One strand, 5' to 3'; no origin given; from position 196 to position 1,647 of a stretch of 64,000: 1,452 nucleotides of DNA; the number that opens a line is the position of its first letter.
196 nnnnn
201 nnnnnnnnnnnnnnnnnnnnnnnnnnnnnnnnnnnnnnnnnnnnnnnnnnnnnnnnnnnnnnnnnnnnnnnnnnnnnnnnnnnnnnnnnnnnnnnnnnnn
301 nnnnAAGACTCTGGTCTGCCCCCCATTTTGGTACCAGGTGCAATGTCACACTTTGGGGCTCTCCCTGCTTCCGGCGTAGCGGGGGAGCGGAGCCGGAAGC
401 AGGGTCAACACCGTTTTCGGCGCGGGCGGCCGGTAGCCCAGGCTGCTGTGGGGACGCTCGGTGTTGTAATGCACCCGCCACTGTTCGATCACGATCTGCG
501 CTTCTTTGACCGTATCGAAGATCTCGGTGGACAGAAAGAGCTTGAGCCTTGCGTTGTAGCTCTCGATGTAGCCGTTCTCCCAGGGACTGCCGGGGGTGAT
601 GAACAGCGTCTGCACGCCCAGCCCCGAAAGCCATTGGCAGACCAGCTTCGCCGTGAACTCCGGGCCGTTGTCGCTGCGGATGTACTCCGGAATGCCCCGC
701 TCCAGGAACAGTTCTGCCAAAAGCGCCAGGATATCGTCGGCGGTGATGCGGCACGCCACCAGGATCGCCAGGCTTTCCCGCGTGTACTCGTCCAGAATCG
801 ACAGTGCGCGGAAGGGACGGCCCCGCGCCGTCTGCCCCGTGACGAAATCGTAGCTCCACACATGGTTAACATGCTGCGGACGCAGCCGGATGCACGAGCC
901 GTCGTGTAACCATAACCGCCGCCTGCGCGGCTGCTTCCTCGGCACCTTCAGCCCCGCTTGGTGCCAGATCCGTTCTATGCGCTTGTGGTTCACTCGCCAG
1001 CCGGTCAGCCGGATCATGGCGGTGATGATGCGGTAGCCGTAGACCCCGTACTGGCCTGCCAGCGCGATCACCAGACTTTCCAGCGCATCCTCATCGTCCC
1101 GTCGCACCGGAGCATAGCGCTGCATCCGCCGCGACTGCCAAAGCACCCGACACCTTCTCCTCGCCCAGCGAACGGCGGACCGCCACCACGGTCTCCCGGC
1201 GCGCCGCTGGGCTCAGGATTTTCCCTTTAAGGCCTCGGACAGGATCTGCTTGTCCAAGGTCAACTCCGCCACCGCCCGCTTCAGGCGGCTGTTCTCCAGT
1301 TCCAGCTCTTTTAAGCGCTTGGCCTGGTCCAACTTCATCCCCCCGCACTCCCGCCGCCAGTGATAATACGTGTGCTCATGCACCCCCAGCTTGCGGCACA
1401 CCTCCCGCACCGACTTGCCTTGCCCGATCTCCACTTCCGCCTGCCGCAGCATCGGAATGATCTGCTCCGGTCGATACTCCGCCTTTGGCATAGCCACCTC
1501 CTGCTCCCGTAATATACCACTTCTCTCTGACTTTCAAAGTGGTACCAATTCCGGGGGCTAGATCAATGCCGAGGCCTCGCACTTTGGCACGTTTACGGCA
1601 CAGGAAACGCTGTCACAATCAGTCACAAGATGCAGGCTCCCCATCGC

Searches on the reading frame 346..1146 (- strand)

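Call 10: search_protein_families(library=pfam, proteins=[window:346-1146:-])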
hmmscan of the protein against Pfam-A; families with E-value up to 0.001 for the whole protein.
window:346-1146:- (266 aa): 3 families
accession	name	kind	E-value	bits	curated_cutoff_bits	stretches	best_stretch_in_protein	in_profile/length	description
PF13683.12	rve_3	-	4.8e-23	81.1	26.5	1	177-241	2-67/67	Integrase core domain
PF00665.32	rve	-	2e-17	63.8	32.6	1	91-188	2-102/102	Integrase core domain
PF13276.12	HTH_21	-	6.9e-12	45.9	28.1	1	19-73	3-59/60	HTH-like domain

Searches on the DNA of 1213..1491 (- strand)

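Call 56: search_rna_families(source=L043, start=9750, end=13900, threshold=evalue, max_evalue=1)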
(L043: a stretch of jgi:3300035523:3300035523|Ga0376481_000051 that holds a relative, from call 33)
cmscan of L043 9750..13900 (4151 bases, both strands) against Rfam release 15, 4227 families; matches with E-value up to 1: 2.
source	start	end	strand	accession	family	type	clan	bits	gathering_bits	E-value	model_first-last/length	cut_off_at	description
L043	11088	11146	-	RF01923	mir-711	Gene; miRNA;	-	25.6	68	0.023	1-69/69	no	mir-711 microRNA precursor family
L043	12073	12140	+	RF02632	Hrs10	Gene; sRNA;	-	22.6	108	0.094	1-148/148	no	Hfq-regulated sRNA 10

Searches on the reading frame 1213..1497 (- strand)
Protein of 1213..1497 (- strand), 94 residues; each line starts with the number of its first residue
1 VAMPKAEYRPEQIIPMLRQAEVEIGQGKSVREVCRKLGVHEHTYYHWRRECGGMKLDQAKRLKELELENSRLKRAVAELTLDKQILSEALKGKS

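Call 10: search_protein_families(library=pfam, proteins=[window:1213-1497:-])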
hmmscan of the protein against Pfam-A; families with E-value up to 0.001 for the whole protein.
window:1213-1497:- (94 aa): 3 families
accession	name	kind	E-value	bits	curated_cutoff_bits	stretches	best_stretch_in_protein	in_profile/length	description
PF01527.26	HTH_Tnp_1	-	4.4e-19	68.9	24.1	1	6-77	5-75/75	Transposase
PF13384.12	HTH_23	-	5.2e-07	29.7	24.6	1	26-53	16-45/50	Homeodomain-like domain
PF13022.12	HTH_Tnp_1_2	-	0.00013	22.4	27.9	1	13-50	15-49/122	Helix-turn-helix of insertion element transposase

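Call 33: find_encoding_contigs(protein=window:1213-1491:-, flank=10000, max_places=10)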
Protein window:1213-1491:- (92 aa): 2 contigs read that carry it; 2 places shown.
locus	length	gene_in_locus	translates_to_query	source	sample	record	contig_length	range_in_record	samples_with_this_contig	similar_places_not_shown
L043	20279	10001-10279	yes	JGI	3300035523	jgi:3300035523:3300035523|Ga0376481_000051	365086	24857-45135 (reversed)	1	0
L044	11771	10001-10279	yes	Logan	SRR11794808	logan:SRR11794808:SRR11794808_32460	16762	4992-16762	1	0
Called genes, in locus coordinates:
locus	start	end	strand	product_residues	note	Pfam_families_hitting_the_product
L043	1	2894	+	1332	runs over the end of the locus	PF01551:Peptidase_M23, PF18911:PKD_4, PF00801:PKD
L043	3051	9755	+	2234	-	PF01551:Peptidase_M23, PF17957:Big_7 (faint), PF00041:fn3 (faint), PF07705:CARDB (weak)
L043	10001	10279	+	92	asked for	PF01527:HTH_Tnp_1, PF13384:HTH_23 (weak)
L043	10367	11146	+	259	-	PF13276:HTH_21, PF00665:rve, PF13683:rve_3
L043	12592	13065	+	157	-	PF13474:SnoaL_3, PF14534:DUF4440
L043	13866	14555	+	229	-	PF00440:TetR_N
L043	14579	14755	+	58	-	-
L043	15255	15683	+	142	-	-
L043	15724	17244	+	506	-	PF02310:B12-binding, PF04055:Radical_SAM, PF13282:DUF4070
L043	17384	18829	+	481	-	PF03495:Binary_toxB (faint), PF18884:TSP3_bac, PF00691:OmpA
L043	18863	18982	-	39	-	-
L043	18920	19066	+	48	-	-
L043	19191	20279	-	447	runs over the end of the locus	PF01640:Peptidase_C10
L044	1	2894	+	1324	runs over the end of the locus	PF01551:Peptidase_M23, PF18911:PKD_4, PF00801:PKD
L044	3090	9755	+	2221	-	PF01551:Peptidase_M23, PF17957:Big_7 (faint), PF00041:fn3 (faint), PF07705:CARDB (weak)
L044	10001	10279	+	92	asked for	PF01527:HTH_Tnp_1, PF13384:HTH_23 (weak)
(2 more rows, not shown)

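Call 44: find_homologous_proteins(query=L043:15724-17244:+, max_evalue=1e-30)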
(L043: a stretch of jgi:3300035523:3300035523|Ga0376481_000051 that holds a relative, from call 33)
Query L043:15724-17244:+ (506 aa): 8000 proteins with E <= 1e-30 among 8000 candidates; the best 120 are listed.
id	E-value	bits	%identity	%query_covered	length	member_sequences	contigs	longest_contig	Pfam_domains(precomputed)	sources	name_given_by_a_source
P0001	0.0e+0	1186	100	100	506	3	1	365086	PF04055.28,PF13282.12,PF02310.25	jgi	jgi:radical SAM superfamily enzyme YgiQ (UPF0313 family)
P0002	1.8e-295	999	84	98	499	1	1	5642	PF04055.28,PF13282.12,PF02310.25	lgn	-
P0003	2.9e-284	962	81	98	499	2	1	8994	PF04055.28,PF13282.12,PF02310.25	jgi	jgi:radical SAM superfamily enzyme YgiQ (UPF0313 family)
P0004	4.5e-284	961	81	98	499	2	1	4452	PF04055.28,PF13282.12,PF02310.25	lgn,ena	-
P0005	6.6e-284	960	82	98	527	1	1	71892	PF04055.28,PF13282.12,PF02310.25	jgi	jgi:radical SAM superfamily enzyme YgiQ (UPF0313 family)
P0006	1.9e-281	952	81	98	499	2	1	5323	PF04055.28,PF13282.12,PF02310.25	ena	-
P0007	1.0e-279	947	80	98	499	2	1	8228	PF04055.28,PF13282.12,PF02310.25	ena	-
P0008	4.6e-279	944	81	98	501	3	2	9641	PF04055.28,PF13282.12,PF02310.25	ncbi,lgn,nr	ncbi:DUF4070 domain-containing protein [bacterium]|nr:DUF4070 domain-containing protein [bacterium] 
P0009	7.0e-265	898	76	98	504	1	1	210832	PF04055.28,PF13282.12,PF02310.25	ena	-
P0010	2.1e-263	893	78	98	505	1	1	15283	PF04055.28,PF13282.12,PF02310.25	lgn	-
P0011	2.7e-260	883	77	98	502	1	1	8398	PF04055.28,PF13282.12,PF02310.25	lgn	-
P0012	5.6e-257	872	74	98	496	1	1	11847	PF04055.28,PF13282.12,PF02310.25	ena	-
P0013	1.9e-255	867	75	98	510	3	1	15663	PF04055.28,PF13282.12,PF02310.25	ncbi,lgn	ncbi:MAG: B12-binding domain-containing radical SAM protein [Calditrichota bacterium]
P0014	8.8e-246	835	70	98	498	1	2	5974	PF04055.28,PF13282.12,PF02310.25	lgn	-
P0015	8.3e-245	831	70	98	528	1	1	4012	PF04055.28,PF13282.12,PF02310.25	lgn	-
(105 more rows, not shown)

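Call 45: find_encoding_contigs(protein=P0005, flank=10000, max_places=3)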
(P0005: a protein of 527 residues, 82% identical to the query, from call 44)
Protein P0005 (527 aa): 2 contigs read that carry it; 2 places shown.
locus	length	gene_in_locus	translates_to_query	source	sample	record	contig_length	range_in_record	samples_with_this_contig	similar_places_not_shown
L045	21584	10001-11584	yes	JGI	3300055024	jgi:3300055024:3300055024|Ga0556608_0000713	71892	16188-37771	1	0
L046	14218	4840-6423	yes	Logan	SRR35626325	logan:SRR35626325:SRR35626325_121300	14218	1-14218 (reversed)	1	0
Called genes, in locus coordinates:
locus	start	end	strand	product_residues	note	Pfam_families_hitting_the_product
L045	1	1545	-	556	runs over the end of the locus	PF18962:Por_Secre_tail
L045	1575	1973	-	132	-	PF01609:DDE_Tnp_1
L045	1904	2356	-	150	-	PF13340:DUF4096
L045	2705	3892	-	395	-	PF13439:Glyco_transf_4, PF13579:Glyco_trans_4_4, PF00534:Glycos_transf_1, PF13692:Glyco_trans_1_4, PF13524:Glyco_trans_1_2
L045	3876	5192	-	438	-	PF03721:UDPG_MGDP_dh_N, PF03807:F420_oxidored (faint), PF00984:UDPG_MGDP_dh, PF03720:UDPG_MGDP_dh_C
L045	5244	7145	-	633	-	PF13522:GATase_6, PF13537:GATase_7, PF00733:Asn_synthase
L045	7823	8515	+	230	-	PF00440:TetR_N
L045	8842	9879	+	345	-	PF00487:FA_desaturase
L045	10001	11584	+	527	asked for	PF02310:B12-binding, PF04055:Radical_SAM, PF13282:DUF4070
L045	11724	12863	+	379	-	PF00478:IMPDH (faint), PF03060:NMO, PF01180:DHO_dh (weak)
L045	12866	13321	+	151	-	-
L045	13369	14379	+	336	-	PF16884:ADH_N_2, PF00107:ADH_zinc_N, PF13602:ADH_zinc_N_2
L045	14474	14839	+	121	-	PF00076:RRM_1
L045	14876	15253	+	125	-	PF18905:DUF5661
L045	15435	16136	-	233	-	PF05552:MS_channel_1st_1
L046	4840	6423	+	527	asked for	PF02310:B12-binding, PF04055:Radical_SAM, PF13282:DUF4070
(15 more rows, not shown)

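Call 46: find_encoding_contigs(protein=P0009, flank=10000, max_places=3)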
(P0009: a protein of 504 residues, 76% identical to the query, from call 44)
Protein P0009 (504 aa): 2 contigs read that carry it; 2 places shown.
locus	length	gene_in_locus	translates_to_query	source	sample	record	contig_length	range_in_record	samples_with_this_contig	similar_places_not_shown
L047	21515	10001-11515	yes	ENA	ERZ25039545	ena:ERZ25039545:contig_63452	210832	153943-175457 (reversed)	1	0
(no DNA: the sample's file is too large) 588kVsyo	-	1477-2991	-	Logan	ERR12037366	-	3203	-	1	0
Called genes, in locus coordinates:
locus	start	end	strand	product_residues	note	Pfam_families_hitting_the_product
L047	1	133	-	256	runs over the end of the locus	PF02321:OEP (faint)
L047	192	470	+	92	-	-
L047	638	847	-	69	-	PF04024:PspC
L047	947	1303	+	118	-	-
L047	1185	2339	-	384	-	PF00329:Complex1_30kDa (weak), PF00346:Complex1_49kDa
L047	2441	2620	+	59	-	-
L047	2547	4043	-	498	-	PF00361:Proton_antipo_M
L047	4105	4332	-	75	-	-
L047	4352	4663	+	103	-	-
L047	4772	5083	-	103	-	PF00146:NADHdh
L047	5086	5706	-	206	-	PF00146:NADHdh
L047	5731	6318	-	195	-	-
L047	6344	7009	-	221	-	PF00361:Proton_antipo_M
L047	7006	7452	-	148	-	PF00361:Proton_antipo_M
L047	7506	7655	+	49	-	-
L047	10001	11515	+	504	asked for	PF02310:B12-binding, PF04055:Radical_SAM, PF13282:DUF4070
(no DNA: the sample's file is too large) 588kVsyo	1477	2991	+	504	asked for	PF02310:B12-binding, PF04055:Radical_SAM, PF13282:DUF4070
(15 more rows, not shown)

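Call 52: search_protein_families(library=ncbifam, proteins=[L043:12592-13065:+, L043:13866-14555:+], max_evalue=0.01)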
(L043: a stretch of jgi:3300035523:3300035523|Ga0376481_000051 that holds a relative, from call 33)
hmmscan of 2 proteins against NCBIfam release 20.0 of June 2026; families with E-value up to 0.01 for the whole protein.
L043:12592-13065:+ (157 aa): 0 families

L043:13866-14555:+ (229 aa): 15 families
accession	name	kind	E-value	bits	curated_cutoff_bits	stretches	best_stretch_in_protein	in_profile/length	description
NF037937.1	septum_RefZ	equivalog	5.9e-11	42.6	180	1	30-131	1-104/195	forespore capture DNA-binding protein RefZ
TIGR03613.1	RutR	equivalog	8.1e-11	42.2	368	1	30-142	10-121/202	pyrimidine utilization regulatory protein R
NF053516.1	TranRepPrsAVib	equivalog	3.9e-10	39.9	300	1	28-82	6-60/208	TetR family transcriptional repressor PsrA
NF011584.0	PRK15008.1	equivalog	6.2e-10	39.3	230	1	30-141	20-130/212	HTH-type transcriptional regulator RutR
NF041196.1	ScbR_bind_reg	equivalog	1.5e-08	35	150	1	31-122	9-100/191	ScbR family autoregulator-binding transcription factor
TIGR03384.1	betaine_BetI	equivalog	2.5e-06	27.3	201.3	1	30-103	10-83/189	choline-binding transcriptional repressor BetI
NF008587.1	PRK11552.1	equivalog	6.3e-06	26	365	1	30-79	9-57/213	transcriptional regulator CecR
TIGR03968.1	mycofact_TetR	equivalog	1.6e-05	24.6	224.9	1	26-75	7-56/190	mycofactocin system transcriptional regulator MftR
NF053731.1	TransRegFasRMycb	equivalog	2e-05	24.5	330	1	30-85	13-68/199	HTH-type transcriptional activator FasR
NF001978.0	PRK00767.1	equivalog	3.7e-05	23.6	118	1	30-82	11-63/197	transcriptional regulator BetI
NF007949.0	PRK10668.1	equivalog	0.0001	21.8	271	1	30-83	13-66/216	multidrug efflux transporter transcriptional repressor AcrR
NF051852.1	efflux_TF_MtrR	exception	0.00051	19.9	280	1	30-83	12-65/205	multidrug efflux system transcriptional repressor MtrR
NF053878.1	FATransRegFadRBac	equivalog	0.0016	18.3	200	1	32-144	7-119/190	fatty acid metabolism transcriptional regulator FadR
NF033703.1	transcr_KstR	equivalog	0.0034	17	280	1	32-83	11-62/185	cholesterol catabolism transcriptional regulator KstR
NF050111.1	TransRegSACE7040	equivalog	0.0067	16.3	250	0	31-80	4-53/186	SACE_7040 family transcriptional regulator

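Call 62: find_homologous_proteins(query=L043:12592-13065:+, max_evalue=1e-10)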
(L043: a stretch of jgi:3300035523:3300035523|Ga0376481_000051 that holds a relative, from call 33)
Query L043:12592-13065:+ (157 aa): 1930 proteins with E <= 1e-10 among 1963 candidates; the best 120 are listed.
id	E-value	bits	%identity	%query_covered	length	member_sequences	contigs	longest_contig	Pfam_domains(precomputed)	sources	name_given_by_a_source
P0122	8.1e-94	330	100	96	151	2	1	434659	PF14534.13,PF13474.13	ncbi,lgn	ncbi:MAG TPA: nuclear transport factor 2 family protein [bacterium]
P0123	1.7e-89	316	91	100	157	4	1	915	PF14534.13,PF13474.13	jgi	jgi:ketosteroid isomerase-like protein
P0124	2.0e-81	290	83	100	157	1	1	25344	PF14534.13,PF13474.13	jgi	jgi:ketosteroid isomerase-like protein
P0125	4.6e-81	288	87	96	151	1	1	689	PF08332.17,PF14534.13,PF13474.13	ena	-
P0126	3.1e-75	269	81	96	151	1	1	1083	PF14534.13,PF13474.13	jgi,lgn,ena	-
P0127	7.2e-74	265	80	96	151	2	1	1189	PF14534.13,PF13474.13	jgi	jgi:ketosteroid isomerase-like protein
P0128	1.5e-71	258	75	95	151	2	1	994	PF14534.13,PF13474.13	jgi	jgi:ketosteroid isomerase-like protein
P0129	2.1e-70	254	75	95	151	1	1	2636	PF08332.17,PF14534.13,PF13474.13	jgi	jgi:ketosteroid isomerase-like protein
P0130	1.3e-68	248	72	94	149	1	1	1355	PF08332.17,PF14534.13,PF13474.13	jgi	-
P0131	3.4e-66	240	77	89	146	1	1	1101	PF14534.13,PF13474.13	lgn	-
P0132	3.7e-66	240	74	89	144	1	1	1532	PF14534.13,PF13474.13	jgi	jgi:ketosteroid isomerase-like protein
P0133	7.7e-66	239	71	99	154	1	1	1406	PF08332.17,PF14534.13,PF13474.13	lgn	-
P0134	1.3e-65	238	73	95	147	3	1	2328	PF14534.13,PF13474.13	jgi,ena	jgi:ketosteroid isomerase-like protein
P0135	1.5e-65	238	74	89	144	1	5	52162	PF14534.13,PF13474.13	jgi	jgi:ketosteroid isomerase-like protein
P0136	1.6e-65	238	73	90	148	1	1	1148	PF14534.13,PF13474.13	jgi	jgi:ketosteroid isomerase-like protein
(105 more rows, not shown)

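Call 63: find_encoding_contigs(protein=P0124, flank=10000, max_places=3)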
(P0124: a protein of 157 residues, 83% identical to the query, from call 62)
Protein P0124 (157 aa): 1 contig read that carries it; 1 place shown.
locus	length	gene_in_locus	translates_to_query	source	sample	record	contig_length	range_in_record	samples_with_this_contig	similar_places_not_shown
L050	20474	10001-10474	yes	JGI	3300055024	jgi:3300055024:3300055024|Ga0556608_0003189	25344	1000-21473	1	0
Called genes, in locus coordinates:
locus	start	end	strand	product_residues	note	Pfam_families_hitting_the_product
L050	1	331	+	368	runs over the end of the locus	PF00512:HisKA (faint), PF02518:HATPase_c, PF14501:HATPase_c_5 (weak)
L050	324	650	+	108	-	PF00072:Response_reg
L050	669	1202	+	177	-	-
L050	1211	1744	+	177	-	PF00072:Response_reg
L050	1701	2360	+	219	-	PF08668:HDOD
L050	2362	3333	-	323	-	PF13565:HTH_32, PF00665:rve, PF13683:rve_3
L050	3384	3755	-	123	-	PF01527:HTH_Tnp_1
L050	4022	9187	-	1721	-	PF08126:Propeptide_C25, PF01364:Peptidase_C25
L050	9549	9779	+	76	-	-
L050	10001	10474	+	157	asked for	PF13474:SnoaL_3, PF14534:DUF4440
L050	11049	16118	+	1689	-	PF08126:Propeptide_C25, PF01364:Peptidase_C25, PF13620:CarboxypepD_reg, PF13715:CarbopepD_reg_2, PF18962:Por_Secre_tail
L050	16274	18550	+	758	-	PF17678:Glyco_hydro_92N, PF07971:Glyco_hydro_92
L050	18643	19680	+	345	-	PF03706:LPG_synthase_TM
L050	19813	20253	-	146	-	-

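Call 64: find_encoding_contigs(protein=P0123, flank=3000, max_places=6)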
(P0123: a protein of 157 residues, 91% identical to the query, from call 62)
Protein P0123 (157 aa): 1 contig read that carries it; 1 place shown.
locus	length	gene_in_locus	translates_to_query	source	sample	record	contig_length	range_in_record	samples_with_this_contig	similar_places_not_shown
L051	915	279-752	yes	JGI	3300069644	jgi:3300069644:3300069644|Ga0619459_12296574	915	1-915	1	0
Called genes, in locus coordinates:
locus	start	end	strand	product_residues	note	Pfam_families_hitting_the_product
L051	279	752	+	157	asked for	PF13474:SnoaL_3, PF14534:DUF4440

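Call 67: find_encoding_contigs(protein=P0125, flank=3000, max_places=6)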
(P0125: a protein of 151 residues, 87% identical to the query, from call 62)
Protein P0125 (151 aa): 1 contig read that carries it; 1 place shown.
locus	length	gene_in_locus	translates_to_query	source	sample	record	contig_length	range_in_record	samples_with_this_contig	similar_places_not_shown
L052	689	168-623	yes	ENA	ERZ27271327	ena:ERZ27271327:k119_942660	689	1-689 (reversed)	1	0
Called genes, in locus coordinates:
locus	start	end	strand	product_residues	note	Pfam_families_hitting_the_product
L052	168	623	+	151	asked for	PF08332:CaMKII_AD (weak), PF13474:SnoaL_3, PF14534:DUF4440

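Call 68: find_encoding_contigs(protein=P0127, flank=3000, max_places=6)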
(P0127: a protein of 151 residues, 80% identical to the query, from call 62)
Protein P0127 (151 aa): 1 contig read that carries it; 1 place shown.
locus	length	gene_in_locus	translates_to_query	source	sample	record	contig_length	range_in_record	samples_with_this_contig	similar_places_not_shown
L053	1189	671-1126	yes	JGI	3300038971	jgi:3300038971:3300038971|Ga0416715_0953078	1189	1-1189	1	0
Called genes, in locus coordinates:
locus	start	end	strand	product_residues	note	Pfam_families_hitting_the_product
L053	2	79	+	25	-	?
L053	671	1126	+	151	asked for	PF13474:SnoaL_3, PF14534:DUF4440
